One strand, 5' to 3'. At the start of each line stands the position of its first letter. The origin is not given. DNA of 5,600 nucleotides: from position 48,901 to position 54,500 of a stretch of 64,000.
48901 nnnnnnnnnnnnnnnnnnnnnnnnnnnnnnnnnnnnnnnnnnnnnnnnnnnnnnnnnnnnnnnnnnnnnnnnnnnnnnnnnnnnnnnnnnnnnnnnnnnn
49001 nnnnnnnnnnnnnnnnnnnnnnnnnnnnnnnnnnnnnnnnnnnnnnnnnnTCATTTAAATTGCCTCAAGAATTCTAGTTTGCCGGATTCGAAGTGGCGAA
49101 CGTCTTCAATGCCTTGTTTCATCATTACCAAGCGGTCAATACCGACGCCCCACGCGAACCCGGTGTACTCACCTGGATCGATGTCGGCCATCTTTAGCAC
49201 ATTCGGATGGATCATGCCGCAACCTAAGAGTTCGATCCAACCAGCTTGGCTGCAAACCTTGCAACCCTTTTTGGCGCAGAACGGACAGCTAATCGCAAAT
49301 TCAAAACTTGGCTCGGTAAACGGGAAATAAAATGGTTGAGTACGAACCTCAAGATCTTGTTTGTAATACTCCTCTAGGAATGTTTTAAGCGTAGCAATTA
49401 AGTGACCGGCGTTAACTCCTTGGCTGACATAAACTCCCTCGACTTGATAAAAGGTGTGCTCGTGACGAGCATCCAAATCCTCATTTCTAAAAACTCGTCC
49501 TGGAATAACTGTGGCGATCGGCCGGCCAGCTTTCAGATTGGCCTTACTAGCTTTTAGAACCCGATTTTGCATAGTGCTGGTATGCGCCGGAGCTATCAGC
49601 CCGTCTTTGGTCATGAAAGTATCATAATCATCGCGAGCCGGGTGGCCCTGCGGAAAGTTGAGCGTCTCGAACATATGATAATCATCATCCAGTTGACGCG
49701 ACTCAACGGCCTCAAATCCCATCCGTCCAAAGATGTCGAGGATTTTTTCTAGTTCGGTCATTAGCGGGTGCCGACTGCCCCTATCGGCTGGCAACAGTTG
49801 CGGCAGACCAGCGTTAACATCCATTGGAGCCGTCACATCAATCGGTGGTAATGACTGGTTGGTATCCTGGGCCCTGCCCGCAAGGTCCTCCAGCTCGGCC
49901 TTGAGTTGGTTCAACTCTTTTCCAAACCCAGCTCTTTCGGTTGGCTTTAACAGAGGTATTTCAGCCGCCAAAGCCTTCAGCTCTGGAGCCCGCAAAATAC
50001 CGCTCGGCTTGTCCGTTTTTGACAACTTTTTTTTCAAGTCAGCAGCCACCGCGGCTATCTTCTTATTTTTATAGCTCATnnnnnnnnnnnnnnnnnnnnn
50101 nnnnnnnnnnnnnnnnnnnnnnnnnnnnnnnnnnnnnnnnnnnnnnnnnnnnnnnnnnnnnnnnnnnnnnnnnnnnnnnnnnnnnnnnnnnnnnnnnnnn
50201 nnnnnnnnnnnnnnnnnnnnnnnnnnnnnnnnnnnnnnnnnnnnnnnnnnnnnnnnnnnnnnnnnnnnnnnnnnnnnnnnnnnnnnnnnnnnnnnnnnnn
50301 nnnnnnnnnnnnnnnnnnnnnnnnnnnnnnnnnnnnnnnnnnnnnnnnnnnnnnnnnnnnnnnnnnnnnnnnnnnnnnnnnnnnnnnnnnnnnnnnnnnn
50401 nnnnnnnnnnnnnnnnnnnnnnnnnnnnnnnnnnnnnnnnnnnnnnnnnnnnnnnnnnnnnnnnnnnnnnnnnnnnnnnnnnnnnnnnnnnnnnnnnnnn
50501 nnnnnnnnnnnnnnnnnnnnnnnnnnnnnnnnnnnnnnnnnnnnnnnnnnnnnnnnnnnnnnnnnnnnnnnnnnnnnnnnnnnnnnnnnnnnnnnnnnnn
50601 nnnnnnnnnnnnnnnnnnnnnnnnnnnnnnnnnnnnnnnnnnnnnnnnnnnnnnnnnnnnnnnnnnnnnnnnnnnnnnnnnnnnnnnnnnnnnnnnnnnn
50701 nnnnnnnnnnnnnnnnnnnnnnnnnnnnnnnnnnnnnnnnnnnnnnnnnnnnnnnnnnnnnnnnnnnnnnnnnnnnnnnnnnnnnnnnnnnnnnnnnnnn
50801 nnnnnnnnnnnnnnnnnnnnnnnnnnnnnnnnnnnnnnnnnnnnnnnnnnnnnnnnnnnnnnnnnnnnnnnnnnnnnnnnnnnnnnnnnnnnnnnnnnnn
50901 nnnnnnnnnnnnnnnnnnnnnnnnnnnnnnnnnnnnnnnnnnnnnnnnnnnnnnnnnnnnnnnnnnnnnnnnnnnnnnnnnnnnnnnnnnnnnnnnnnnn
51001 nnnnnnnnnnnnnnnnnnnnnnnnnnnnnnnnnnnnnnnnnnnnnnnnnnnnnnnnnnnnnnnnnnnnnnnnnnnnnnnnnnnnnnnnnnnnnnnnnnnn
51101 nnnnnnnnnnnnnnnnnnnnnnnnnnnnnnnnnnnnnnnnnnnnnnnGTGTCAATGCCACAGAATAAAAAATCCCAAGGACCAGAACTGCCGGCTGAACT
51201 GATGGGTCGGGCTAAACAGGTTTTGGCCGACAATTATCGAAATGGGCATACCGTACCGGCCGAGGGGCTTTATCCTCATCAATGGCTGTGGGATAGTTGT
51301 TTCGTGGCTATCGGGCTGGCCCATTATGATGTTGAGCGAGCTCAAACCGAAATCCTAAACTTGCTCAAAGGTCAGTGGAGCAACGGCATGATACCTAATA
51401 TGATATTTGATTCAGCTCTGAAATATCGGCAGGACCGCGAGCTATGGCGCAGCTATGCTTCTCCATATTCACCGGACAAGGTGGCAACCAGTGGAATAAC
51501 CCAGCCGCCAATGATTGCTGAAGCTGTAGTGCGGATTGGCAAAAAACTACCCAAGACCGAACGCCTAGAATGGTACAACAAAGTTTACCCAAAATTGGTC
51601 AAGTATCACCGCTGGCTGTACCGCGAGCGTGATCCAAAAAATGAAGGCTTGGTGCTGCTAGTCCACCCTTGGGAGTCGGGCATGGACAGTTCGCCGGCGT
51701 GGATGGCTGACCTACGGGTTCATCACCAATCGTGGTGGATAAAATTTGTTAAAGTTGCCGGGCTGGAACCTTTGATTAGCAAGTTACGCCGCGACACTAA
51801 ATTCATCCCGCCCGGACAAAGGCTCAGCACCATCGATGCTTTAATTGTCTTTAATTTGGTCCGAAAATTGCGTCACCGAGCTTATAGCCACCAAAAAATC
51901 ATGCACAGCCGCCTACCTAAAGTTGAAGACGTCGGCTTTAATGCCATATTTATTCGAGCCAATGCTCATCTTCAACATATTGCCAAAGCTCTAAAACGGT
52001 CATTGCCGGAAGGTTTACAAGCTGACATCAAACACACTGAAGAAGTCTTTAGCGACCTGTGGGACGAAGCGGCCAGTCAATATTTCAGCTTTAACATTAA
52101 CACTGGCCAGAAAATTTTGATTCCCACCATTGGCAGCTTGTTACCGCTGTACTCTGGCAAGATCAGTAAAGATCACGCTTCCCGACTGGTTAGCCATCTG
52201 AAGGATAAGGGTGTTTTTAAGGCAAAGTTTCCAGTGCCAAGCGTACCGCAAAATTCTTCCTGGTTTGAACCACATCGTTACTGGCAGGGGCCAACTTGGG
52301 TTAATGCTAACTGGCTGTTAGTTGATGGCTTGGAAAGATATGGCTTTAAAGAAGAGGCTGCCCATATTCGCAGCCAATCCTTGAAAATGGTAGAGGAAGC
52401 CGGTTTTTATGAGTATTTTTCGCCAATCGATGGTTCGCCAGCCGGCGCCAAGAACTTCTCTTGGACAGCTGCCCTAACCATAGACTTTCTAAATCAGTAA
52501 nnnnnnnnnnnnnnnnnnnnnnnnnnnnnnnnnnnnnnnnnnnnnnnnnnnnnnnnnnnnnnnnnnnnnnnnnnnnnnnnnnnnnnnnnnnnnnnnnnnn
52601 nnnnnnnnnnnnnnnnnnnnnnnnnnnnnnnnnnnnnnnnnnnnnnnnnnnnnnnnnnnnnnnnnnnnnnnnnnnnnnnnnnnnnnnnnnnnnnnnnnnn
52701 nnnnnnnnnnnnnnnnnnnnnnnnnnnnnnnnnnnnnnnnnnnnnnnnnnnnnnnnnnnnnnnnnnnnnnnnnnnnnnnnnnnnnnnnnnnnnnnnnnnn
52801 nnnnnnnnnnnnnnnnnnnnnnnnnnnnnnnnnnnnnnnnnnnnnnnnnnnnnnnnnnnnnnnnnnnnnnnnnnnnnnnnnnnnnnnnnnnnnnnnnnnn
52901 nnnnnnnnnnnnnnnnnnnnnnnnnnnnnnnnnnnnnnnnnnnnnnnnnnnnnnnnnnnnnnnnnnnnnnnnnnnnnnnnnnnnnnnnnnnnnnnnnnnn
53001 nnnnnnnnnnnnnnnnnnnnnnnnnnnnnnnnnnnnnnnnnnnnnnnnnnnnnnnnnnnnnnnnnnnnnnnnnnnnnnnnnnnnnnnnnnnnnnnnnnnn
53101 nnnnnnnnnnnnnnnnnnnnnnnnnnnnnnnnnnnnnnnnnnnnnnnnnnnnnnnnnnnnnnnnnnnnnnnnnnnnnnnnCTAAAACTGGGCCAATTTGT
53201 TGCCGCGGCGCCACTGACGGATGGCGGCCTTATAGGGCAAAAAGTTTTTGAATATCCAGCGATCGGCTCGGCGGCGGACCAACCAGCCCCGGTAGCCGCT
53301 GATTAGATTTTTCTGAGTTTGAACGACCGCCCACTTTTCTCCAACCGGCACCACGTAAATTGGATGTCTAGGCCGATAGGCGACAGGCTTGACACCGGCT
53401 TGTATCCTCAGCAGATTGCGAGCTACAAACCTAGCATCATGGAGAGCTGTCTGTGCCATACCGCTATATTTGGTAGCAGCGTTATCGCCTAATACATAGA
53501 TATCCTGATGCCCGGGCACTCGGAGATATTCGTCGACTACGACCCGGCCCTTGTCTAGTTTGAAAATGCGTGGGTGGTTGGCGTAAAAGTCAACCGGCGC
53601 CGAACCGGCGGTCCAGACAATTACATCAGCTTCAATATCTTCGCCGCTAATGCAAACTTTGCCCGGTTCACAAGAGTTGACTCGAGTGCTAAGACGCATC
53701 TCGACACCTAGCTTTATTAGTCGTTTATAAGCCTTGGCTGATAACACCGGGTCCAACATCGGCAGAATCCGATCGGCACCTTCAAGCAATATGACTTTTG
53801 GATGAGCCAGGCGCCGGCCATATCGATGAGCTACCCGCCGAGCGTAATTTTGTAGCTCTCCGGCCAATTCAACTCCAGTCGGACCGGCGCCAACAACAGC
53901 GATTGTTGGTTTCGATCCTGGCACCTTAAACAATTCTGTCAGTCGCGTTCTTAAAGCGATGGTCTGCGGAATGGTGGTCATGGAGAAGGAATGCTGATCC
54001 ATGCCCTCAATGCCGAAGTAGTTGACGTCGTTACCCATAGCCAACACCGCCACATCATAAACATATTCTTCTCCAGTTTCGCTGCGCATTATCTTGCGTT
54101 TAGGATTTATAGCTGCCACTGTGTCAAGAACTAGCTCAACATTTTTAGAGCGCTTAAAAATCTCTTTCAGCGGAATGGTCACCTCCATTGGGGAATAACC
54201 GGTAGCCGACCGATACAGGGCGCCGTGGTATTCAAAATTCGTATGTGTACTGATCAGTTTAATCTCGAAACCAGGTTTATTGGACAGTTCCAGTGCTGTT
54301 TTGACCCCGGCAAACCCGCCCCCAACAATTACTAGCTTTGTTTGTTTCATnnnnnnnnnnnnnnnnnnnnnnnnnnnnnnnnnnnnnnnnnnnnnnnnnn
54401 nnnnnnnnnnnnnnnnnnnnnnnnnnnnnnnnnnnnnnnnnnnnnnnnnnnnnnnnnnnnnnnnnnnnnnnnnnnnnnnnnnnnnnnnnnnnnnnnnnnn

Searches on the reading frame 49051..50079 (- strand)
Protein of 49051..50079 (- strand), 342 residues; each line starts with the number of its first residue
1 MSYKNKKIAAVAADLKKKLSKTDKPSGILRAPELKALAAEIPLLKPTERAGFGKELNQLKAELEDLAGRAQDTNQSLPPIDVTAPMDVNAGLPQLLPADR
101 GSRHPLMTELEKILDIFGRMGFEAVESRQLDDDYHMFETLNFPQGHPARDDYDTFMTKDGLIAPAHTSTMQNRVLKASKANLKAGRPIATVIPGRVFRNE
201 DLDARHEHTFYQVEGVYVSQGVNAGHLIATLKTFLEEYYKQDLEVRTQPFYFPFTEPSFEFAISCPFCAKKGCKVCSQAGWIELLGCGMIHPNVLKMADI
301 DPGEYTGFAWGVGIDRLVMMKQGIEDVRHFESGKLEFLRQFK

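Call 33: search_protein_families(library=pfam, max_evalue=1e-8, proteins=[window:49051-50079:-])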
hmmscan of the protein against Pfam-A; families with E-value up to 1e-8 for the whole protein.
window:49051-50079:- (342 aa): 1 family
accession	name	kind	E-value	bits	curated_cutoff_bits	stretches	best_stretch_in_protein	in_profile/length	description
PF01409.25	tRNA-synt_2d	-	1.6e-76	257.5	19.8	1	97-341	10-246/246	tRNA synthetases class II core domain (F)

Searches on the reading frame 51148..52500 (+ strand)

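Call 34: search_protein_families(library=pfam, max_evalue=1e-8, proteins=[window:51148-52500:+])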
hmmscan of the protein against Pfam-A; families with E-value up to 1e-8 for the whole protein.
window:51148-52500:+ (450 aa): 3 families
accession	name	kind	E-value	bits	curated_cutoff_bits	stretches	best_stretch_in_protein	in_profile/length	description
PF22422.2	MGH1-like_GH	-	5.4e-93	312.8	27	1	42-440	1-356/356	Mannosylglycerate hydrolase MGH1-like glycoside hydrolase domain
PF01204.24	Trehalase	-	2.1e-13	50.5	21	1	250-417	295-464/512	Trehalase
PF03200.22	Glyco_hydro_63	-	2.3e-10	40.3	22.4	0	320-441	338-484/492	Glycosyl hydrolase family 63 C-terminal domain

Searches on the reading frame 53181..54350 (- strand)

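Call 33: search_protein_families(library=pfam, max_evalue=1e-8, proteins=[window:53181-54350:-])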
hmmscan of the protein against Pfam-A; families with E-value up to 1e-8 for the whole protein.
window:53181-54350:- (389 aa): 3 families
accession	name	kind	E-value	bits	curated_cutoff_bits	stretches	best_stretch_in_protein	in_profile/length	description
PF07992.20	Pyr_redox_2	-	2.2e-45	155.8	26.1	1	5-303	2-288/291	Pyridine nucleotide-disulphide oxidoreductase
PF00070.33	Pyr_redox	-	2.9e-13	50.5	22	1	150-228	2-67/82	Pyridine nucleotide-disulphide oxidoreductase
PF01266.30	DAO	-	9.4e-09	35.7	27.9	0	6-34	2-29/353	FAD dependent oxidoreductase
